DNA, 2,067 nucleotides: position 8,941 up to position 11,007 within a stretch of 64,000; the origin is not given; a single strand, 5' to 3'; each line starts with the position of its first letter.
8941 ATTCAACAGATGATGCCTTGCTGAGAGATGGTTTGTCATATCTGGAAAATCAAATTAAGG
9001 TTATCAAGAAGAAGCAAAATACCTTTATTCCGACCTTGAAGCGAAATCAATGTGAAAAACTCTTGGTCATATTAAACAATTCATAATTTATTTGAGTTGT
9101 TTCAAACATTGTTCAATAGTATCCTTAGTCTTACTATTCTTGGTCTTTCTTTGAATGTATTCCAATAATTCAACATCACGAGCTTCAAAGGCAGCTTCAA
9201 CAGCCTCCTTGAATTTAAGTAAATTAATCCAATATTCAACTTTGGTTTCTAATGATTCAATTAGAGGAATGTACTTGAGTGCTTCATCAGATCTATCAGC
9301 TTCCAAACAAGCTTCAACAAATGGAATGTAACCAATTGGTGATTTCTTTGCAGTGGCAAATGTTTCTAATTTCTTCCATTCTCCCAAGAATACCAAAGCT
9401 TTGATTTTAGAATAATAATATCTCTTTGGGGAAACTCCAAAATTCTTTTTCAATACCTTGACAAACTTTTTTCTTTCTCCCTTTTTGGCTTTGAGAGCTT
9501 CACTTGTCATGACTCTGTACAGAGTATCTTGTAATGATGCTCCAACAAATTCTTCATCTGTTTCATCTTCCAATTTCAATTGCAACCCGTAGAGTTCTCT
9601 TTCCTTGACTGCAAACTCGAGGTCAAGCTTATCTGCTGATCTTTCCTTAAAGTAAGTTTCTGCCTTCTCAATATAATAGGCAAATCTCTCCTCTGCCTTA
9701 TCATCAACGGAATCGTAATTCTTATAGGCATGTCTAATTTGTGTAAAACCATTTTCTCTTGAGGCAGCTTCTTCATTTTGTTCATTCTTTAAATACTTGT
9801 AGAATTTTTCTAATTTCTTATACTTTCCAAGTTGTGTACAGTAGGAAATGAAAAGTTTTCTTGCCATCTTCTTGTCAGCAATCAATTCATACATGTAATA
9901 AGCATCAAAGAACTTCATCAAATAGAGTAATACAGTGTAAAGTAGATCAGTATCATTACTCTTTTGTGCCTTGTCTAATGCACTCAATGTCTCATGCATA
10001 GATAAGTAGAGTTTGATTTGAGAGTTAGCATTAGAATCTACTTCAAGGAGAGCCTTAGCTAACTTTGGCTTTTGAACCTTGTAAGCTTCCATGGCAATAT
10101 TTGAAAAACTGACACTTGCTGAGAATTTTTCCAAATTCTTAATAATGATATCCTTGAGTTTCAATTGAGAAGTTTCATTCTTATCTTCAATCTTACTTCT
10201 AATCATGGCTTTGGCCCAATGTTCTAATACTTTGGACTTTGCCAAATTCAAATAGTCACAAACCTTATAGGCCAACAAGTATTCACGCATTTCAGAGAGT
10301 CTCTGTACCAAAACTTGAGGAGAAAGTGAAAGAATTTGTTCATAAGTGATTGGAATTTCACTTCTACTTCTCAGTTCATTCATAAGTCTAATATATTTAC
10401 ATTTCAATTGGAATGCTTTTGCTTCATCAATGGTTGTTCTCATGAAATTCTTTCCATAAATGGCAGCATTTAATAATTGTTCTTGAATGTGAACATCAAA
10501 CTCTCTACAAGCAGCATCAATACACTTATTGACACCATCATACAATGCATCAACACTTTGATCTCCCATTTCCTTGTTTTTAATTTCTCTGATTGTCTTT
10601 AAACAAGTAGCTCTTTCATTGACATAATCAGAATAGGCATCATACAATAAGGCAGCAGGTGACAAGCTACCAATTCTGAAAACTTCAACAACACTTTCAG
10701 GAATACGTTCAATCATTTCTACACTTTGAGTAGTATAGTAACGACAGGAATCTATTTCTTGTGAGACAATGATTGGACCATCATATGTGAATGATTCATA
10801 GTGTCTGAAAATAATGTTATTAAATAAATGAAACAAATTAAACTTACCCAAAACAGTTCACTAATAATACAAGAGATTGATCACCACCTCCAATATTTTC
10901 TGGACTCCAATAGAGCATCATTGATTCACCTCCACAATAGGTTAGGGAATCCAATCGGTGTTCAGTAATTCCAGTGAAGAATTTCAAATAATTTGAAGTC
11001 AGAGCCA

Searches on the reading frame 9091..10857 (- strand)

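Call 10: search_protein_families(library=pfam, proteins=[window:9091-10857:-], max_evalue=0.01)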
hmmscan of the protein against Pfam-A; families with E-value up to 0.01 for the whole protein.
window:9091-10857:- (589 aa): 3 families
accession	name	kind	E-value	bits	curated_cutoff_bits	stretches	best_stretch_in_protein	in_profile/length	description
PF04840.18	Vps16_C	-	8.3e-48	163.5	21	1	249-584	1-317/320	Vps16, C-terminal region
PF04841.19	Vps16_N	-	4.8e-24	85.3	23.4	1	21-142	291-403/410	Vps16, N-terminal region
PF25569.1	TPR_ZFYVE26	-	0.0035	18.1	27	1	514-588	48-122/123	ZFYVE26-like, TPR repeats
